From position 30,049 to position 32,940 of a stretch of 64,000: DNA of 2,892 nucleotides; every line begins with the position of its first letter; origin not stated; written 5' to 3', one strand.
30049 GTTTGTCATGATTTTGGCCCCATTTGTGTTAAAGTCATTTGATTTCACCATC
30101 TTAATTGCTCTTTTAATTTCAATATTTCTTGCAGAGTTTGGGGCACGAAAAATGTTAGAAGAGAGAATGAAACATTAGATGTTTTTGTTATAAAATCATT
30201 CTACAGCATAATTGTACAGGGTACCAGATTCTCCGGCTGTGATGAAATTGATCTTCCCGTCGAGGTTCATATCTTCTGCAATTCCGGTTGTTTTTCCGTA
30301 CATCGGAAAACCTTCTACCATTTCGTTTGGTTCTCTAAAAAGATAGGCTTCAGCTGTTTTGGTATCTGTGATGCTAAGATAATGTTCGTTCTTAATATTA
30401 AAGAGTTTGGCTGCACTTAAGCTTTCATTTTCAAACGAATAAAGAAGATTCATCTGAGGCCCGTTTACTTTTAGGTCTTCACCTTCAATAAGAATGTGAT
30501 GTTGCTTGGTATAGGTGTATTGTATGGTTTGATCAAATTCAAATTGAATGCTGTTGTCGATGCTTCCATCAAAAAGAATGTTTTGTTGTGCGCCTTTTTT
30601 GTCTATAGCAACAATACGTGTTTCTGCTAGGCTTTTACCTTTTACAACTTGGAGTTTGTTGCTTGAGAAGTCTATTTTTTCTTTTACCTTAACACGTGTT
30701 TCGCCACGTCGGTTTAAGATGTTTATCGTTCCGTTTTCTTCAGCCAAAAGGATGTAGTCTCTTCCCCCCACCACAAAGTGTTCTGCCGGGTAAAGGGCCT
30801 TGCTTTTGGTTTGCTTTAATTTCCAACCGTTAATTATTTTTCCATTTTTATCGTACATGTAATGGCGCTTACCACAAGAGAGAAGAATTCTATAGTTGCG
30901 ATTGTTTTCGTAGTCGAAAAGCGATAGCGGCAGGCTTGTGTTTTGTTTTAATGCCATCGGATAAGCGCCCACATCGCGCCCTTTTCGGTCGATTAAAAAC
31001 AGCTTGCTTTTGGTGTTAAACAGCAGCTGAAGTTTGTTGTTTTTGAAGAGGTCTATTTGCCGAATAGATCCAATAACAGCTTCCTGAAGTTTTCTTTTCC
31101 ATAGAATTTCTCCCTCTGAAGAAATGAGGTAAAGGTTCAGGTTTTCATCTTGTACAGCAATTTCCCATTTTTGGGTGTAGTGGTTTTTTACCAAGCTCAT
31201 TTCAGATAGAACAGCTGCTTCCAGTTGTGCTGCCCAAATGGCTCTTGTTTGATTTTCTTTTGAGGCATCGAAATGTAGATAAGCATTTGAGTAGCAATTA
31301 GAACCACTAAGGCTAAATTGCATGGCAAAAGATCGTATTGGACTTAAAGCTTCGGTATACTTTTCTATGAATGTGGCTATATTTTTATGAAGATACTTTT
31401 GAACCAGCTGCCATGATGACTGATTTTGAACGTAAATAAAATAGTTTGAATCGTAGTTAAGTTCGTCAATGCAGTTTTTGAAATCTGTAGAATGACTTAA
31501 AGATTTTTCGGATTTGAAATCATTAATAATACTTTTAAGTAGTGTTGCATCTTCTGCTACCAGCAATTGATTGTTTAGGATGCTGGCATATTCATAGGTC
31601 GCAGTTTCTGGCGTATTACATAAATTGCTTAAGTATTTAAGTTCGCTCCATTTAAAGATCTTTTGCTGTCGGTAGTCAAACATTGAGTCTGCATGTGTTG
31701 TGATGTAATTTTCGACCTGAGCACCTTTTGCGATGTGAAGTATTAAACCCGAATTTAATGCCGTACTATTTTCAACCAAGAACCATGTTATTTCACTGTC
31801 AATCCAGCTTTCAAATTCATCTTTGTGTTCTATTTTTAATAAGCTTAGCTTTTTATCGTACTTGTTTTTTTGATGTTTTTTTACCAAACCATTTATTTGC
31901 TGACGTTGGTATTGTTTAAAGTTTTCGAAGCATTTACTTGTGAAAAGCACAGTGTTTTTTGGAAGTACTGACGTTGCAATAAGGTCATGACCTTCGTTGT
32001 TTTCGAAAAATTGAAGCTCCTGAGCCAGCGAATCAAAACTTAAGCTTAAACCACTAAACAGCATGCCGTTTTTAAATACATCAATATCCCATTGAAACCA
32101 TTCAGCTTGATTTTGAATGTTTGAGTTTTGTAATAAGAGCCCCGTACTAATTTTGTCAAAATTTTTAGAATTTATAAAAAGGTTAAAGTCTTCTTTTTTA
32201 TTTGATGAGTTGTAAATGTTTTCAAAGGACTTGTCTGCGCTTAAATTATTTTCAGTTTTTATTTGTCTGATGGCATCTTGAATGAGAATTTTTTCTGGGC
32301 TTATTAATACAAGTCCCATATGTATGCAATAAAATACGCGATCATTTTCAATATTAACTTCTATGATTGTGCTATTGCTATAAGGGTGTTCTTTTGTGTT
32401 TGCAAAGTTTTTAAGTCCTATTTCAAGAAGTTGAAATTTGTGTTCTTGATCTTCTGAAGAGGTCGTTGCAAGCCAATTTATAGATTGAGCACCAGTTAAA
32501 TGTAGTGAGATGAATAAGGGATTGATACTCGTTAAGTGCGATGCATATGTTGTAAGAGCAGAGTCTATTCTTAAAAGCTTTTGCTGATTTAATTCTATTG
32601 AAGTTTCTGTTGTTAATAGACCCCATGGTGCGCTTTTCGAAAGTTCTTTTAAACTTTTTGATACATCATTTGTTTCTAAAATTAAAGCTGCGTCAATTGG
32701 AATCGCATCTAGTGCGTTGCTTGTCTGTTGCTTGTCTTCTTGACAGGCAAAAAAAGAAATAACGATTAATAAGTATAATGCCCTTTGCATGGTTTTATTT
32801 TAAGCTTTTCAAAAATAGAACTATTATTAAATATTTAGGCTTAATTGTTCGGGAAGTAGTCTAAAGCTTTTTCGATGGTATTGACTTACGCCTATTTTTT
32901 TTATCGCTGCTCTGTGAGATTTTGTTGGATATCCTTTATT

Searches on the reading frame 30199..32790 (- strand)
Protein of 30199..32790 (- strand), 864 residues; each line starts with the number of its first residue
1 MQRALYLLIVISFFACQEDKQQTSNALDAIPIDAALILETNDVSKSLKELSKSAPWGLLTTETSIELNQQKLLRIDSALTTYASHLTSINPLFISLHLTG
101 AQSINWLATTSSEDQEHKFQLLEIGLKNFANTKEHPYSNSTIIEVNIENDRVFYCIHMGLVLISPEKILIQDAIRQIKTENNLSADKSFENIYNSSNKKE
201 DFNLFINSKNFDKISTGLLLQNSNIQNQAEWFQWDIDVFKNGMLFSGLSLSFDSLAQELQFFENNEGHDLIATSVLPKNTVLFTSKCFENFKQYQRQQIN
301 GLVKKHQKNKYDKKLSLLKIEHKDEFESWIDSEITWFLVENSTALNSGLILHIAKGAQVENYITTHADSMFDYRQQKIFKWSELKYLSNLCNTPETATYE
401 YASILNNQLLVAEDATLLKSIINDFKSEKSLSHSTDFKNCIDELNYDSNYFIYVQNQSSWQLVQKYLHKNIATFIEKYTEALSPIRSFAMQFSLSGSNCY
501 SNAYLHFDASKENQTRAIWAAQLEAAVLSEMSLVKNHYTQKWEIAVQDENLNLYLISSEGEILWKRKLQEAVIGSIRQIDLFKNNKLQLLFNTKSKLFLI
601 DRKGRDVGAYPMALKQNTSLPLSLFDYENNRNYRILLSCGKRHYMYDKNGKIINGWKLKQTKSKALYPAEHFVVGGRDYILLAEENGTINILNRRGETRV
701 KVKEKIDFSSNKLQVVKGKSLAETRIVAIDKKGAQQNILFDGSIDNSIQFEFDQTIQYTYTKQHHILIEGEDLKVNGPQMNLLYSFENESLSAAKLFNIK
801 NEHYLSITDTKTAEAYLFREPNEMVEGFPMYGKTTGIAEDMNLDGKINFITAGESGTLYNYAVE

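Call 71: search_protein_families(library=pfam, proteins=[window:30199-32790:-], max_evalue=0.0001)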
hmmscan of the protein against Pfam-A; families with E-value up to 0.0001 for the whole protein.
window:30199-32790:- (864 aa): 2 families
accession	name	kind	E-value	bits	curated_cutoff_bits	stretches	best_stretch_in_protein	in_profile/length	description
PF11832.13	DUF3352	-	4.1e-12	45.9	26.8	2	370-496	154-269/536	Protein of unknown function (DUF3352)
PF13570.13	Beta-prop_ACSF4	-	2.6e-06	27.5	133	1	513-607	202-294/329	Beta-alanine-activating enzyme, beta-propeller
